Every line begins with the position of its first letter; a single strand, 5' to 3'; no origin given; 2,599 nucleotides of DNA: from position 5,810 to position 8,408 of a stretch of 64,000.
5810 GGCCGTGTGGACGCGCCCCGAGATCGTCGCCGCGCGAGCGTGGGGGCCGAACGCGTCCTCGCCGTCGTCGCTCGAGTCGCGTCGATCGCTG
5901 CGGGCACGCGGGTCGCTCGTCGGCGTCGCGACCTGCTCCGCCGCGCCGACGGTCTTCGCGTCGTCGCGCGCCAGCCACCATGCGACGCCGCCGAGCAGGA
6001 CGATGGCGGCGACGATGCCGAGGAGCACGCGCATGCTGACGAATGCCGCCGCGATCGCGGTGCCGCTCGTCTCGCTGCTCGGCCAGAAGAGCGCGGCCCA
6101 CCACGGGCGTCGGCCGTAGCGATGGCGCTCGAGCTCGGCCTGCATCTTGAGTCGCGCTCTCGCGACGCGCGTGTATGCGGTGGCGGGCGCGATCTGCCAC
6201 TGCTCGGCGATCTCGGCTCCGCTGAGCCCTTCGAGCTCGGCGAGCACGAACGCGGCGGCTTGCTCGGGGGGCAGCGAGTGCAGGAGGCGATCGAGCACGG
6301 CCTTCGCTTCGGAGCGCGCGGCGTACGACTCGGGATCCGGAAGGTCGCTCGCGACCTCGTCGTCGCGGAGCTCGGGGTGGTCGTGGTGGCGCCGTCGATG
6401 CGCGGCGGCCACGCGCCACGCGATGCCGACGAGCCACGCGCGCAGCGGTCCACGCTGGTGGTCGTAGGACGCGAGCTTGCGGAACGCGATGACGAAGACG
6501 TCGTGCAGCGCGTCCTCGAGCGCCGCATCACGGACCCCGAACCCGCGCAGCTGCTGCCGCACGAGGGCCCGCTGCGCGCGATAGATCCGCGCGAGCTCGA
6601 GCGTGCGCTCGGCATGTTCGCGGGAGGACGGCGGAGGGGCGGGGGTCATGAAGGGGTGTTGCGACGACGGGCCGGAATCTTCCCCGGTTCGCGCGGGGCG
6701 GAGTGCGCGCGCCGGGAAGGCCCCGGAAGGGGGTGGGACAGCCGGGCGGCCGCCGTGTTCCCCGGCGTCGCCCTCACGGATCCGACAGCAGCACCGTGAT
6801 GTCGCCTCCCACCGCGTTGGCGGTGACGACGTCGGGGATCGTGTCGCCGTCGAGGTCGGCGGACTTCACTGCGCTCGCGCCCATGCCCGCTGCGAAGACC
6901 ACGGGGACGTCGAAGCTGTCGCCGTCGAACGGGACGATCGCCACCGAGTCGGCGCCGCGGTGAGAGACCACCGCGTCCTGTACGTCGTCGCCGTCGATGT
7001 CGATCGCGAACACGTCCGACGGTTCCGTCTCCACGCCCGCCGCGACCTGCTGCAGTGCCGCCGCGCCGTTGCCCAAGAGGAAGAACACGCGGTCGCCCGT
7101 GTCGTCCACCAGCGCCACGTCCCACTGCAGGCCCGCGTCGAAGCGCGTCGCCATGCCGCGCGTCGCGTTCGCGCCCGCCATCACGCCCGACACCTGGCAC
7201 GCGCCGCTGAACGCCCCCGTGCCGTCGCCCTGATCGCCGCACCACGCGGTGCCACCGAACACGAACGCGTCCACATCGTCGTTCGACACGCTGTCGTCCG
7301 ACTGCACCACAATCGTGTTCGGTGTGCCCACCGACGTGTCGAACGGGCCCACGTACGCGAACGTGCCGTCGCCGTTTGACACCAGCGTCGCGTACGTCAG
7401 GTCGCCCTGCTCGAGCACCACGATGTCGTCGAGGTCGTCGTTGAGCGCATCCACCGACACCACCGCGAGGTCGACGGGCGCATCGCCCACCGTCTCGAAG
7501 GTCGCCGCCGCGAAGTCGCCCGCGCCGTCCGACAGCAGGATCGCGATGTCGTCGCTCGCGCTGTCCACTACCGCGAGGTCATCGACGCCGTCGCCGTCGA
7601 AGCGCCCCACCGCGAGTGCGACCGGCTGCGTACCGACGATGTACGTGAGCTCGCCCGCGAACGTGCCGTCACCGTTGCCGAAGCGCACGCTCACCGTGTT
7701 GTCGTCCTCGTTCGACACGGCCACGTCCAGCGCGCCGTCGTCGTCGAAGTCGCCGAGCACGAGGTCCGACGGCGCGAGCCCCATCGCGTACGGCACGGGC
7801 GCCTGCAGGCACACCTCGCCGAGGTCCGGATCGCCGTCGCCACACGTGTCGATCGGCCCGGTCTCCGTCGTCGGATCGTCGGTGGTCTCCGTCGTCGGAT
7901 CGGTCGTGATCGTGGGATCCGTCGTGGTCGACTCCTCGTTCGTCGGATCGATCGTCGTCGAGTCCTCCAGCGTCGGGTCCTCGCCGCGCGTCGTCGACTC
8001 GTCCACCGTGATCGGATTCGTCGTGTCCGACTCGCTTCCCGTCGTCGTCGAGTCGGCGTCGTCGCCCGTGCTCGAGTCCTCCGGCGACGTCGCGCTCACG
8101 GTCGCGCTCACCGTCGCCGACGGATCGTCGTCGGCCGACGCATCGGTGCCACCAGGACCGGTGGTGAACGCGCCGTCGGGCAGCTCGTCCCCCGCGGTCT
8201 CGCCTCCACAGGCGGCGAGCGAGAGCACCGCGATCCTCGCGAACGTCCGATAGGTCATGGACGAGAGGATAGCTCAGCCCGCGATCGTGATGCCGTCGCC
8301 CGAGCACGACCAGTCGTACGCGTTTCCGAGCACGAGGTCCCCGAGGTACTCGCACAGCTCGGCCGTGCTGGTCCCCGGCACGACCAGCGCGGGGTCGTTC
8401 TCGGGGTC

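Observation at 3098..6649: ECF sigma factor fused in-frame to a TM helix, about 900 aa of CarboxypepD_reg-like repeats and a C-terminal PDZ domain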

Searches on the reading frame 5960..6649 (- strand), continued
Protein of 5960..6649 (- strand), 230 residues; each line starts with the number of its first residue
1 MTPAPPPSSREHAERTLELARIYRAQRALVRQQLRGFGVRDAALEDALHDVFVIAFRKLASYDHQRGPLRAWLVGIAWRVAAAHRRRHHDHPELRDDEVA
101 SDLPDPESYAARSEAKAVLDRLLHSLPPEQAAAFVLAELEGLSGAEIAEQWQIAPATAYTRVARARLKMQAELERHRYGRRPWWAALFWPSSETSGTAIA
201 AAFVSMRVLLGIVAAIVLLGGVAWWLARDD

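Call 68: search_protein_families(library=pfam, proteins=[P0059, P0061, P0066, P0068, P0078, P0082, P0099, P0102, P0193, P0073], max_evalue=0.001)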
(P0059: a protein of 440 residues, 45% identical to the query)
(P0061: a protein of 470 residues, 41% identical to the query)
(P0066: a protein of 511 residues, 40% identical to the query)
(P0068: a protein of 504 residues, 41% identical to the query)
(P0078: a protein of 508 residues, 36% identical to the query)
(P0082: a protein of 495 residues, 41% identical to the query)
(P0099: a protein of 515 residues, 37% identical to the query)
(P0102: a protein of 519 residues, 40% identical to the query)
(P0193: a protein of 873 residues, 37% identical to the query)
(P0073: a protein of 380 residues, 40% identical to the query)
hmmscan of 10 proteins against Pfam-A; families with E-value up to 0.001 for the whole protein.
P0059 (440 aa): 3 families
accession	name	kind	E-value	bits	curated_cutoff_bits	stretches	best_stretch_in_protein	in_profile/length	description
PF13620.12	CarboxypepD_reg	-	6.7e-15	55.6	32.3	2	266-335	1-64/82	Carboxypeptidase regulatory-like domain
PF08281.18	Sigma70_r4_2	-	6.6e-13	48.5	25.7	1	111-160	5-54/54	Sigma-70, region 4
PF04542.20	Sigma70_r2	-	1.1e-08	35.2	24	1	12-79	1-69/71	Sigma-70 region 2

P0061 (470 aa): 5 families
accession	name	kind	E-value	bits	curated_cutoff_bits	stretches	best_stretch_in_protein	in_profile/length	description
PF13620.12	CarboxypepD_reg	-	2.5e-13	50.6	32.3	2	376-444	2-64/82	Carboxypeptidase regulatory-like domain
PF08281.18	Sigma70_r4_2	-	7.2e-13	48.4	25.7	1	120-166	7-53/54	Sigma-70, region 4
PF04545.22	Sigma70_r4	-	1.2e-08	34.7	24.1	1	122-168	3-49/50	Sigma-70, region 4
PF04542.20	Sigma70_r2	-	1.8e-08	34.5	24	1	20-87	2-70/71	Sigma-70 region 2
PF07638.17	Sigma70_ECF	-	0.00076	19.9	21.1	0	76-170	92-182/185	ECF sigma factor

P0066 (511 aa): 3 families
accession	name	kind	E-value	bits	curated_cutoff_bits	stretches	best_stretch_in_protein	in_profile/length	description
PF08281.18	Sigma70_r4_2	-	9.7e-08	32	25.7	1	111-158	3-50/54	Sigma-70, region 4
PF13384.12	HTH_23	-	1.7e-05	24.9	24.6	1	120-153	4-36/50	Homeodomain-like domain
PF04542.20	Sigma70_r2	-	0.00012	22.2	24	1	18-79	4-67/71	Sigma-70 region 2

P0068 (504 aa): 3 families
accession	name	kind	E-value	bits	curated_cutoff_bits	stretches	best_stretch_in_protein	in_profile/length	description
PF08281.18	Sigma70_r4_2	-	1.6e-08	34.5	25.7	1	110-160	3-53/54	Sigma-70, region 4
PF04542.20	Sigma70_r2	-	0.00021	21.5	24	1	17-79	4-68/71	Sigma-70 region 2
PF13384.12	HTH_23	-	0.00046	20.4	24.6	0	120-155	4-38/50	Homeodomain-like domain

P0078 (508 aa): 4 families
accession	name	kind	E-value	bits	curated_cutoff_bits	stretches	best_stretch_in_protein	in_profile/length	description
PF08281.18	Sigma70_r4_2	-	3.7e-09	36.5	25.7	1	115-162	4-51/54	Sigma-70, region 4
PF04542.20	Sigma70_r2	-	1.3e-07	31.8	24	1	22-87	4-71/71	Sigma-70 region 2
PF07638.17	Sigma70_ECF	-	2.2e-05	24.9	21.1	1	70-170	80-184/185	ECF sigma factor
PF13384.12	HTH_23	-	0.00017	21.8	24.6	1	125-160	6-39/50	Homeodomain-like domain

P0082 (495 aa): 2 families
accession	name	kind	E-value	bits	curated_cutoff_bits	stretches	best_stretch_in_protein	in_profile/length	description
PF08281.18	Sigma70_r4_2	-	4.7e-10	39.4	25.7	1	109-159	4-54/54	Sigma-70, region 4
PF04542.20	Sigma70_r2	-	3.8e-09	36.7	24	1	17-78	4-66/71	Sigma-70 region 2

P0099 (515 aa): 6 families
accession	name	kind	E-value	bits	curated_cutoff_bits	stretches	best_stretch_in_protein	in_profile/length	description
PF08281.18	Sigma70_r4_2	-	6.9e-12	45.3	25.7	1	112-161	3-52/54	Sigma-70, region 4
PF04542.20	Sigma70_r2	-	3.7e-06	27.1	24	1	18-84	2-70/71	Sigma-70 region 2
PF13384.12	HTH_23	-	2e-05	24.7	24.6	1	123-157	6-38/50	Homeodomain-like domain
PF13556.12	HTH_30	-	2.8e-05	24.3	27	1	138-174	15-51/59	PucR C-terminal helix-turn-helix domain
PF07638.17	Sigma70_ECF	-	0.00036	20.9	21.1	1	82-168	101-184/185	ECF sigma factor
PF04545.22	Sigma70_r4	-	0.00042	20.2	24.1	0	117-160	2-45/50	Sigma-70, region 4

P0102 (519 aa): 2 families
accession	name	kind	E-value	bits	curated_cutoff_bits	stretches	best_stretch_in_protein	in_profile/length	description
PF08281.18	Sigma70_r4_2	-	1.8e-07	31.1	25.7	1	112-163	2-53/54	Sigma-70, region 4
PF04542.20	Sigma70_r2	-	2.9e-07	30.6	24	1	19-85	2-70/71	Sigma-70 region 2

P0193 (873 aa): 9 families
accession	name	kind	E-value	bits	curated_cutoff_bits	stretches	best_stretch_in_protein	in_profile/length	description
PF13620.12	CarboxypepD_reg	-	8.1e-35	119.5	32.3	4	309-375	3-63/82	Carboxypeptidase regulatory-like domain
PF04542.20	Sigma70_r2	-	2e-13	50.4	24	1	47-115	1-71/71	Sigma-70 region 2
PF13715.12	CarbopepD_reg_2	-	1.2e-09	38.5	32.2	0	476-532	1-49/88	CarboxypepD_reg-like domain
PF02369.22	Big_1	-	3.7e-07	30.6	34.9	0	395-438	21-66/93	Bacterial Ig-like domain (group 1)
PF08281.18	Sigma70_r4_2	-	3.9e-07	30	25.7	1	145-191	2-48/54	Sigma-70, region 4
PF00775.27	Dioxygenase_C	-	1.7e-06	28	27.3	0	470-536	26-103/182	Dioxygenase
PF25020.1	TTR_TEN1-4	-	6.3e-06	26.5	27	0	397-466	11-78/86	Teneurin TTR-like domain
PF24107.1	DUF7382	-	4.5e-05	23.7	27.4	0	387-433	14-61/65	Domain of unknown function (DUF7382)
PF07638.17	Sigma70_ECF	-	0.00015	22.1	21.1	1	46-199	25-181/185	ECF sigma factor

P0073 (380 aa): 3 families
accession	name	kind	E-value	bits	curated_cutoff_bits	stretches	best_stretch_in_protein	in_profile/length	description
PF04542.20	Sigma70_r2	-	1.4e-11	44.4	24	1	17-85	1-71/71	Sigma-70 region 2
PF08281.18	Sigma70_r4_2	-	3.8e-09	36.5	25.7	1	118-168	3-53/54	Sigma-70, region 4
PF07638.17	Sigma70_ECF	-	0.00091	19.6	21.1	0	43-170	53-180/185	ECF sigma factor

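Call 77: find_encoding_contigs(protein=P0058, flank=5000, max_places=2)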
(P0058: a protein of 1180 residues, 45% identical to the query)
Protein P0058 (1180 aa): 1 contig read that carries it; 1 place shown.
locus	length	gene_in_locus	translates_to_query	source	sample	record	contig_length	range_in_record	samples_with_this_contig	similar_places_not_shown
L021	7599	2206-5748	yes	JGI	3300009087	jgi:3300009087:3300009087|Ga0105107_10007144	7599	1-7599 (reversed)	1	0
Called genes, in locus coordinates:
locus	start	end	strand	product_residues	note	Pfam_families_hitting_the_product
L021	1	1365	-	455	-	?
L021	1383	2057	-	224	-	PF00440:TetR_N, PF16925:TetR_C_13 (faint), PF17938:TetR_C_29 (weak), PF17926:TetR_C_21 (faint)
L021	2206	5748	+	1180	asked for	PF04542:Sigma70_r2, PF08281:Sigma70_r4_2, PF00775:Dioxygenase_C (faint), PF10670:DUF4198 (faint), PF20598:DUF6795 (faint), PF13620:CarboxypepD_reg, PF13620:CarboxypepD_reg, PF13180:PDZ_2 (weak), +8 more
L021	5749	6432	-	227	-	PF14234:DUF4336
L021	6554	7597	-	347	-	?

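Call 96: find_encoding_contigs(protein=P0062, flank=3000, max_places=1)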
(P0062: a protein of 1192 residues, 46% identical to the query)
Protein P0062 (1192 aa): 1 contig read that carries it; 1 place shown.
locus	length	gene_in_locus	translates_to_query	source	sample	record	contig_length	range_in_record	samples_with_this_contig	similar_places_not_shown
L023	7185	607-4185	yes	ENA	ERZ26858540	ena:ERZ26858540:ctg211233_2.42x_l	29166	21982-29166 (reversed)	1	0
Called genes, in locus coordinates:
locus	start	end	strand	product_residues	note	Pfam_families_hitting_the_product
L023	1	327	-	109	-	?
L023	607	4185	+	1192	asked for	PF04542:Sigma70_r2, PF08281:Sigma70_r4_2, PF00775:Dioxygenase_C (faint), PF13715:CarbopepD_reg_2 (faint), PF13620:CarboxypepD_reg, PF13620:CarboxypepD_reg, PF13180:PDZ_2, PF17820:PDZ_6, +12 more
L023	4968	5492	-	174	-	-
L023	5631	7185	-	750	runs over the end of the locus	PF00676:E1_dh, PF02779:Transket_pyr, PF02780:Transketolase_C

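Call 97: find_encoding_contigs(protein=P0065, flank=3000, max_places=1)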
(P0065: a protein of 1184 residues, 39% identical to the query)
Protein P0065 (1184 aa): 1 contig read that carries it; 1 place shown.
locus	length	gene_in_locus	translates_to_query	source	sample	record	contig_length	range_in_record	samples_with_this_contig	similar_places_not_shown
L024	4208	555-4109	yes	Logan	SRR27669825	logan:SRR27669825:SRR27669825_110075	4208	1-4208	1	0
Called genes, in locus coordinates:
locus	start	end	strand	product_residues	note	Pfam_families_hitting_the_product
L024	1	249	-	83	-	?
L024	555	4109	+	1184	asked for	PF04542:Sigma70_r2, PF04545:Sigma70_r4 (weak), PF08281:Sigma70_r4_2, PF13620:CarboxypepD_reg (weak), PF13620:CarboxypepD_reg (weak), PF13620:CarboxypepD_reg, PF00595:PDZ, PF17820:PDZ_6, +10 more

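Call 98: find_encoding_contigs(protein=P0063, flank=3000, max_places=1)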
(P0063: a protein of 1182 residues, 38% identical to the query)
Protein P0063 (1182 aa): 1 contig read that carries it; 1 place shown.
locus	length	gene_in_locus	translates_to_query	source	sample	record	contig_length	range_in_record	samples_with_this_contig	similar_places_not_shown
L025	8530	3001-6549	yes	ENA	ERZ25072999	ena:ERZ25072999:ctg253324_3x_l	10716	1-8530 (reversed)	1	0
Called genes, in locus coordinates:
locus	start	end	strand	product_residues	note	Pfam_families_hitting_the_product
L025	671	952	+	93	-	PF00215:OMPdecase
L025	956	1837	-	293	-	PF03703:bPH_2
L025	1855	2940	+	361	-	-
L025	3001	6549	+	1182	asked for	PF04542:Sigma70_r2 (weak), PF04545:Sigma70_r4 (weak), PF08281:Sigma70_r4_2, PF13620:CarboxypepD_reg (weak), PF13715:CarbopepD_reg_2 (faint), PF00775:Dioxygenase_C (faint), PF13620:CarboxypepD_reg, PF17210:SdrD_B (weak), +8 more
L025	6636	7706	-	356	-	-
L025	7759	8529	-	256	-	?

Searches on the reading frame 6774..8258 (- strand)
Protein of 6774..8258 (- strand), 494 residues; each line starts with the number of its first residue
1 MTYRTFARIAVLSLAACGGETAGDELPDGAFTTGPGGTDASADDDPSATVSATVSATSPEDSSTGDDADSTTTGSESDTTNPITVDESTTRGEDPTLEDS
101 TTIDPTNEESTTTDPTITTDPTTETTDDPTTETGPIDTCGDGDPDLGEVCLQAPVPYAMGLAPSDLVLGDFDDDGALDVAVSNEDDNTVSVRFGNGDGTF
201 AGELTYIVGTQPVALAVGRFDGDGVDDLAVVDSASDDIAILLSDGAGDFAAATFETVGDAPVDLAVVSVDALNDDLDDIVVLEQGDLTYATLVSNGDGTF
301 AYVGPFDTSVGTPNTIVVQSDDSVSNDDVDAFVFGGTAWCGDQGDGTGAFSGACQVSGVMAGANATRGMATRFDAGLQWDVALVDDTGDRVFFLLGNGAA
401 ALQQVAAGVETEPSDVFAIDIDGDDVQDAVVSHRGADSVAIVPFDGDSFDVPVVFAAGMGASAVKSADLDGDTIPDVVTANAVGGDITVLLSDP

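Call 7: search_protein_families(library=pfam, proteins=[window:6774-8258:-], max_evalue=0.001)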
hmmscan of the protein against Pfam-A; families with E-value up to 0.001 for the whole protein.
window:6774-8258:- (494 aa): 1 family
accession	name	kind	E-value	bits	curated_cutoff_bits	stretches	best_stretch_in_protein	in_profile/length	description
PF13517.12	FG-GAP_3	-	3.7e-13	50.3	26.9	1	170-230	1-61/61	FG-GAP-like repeat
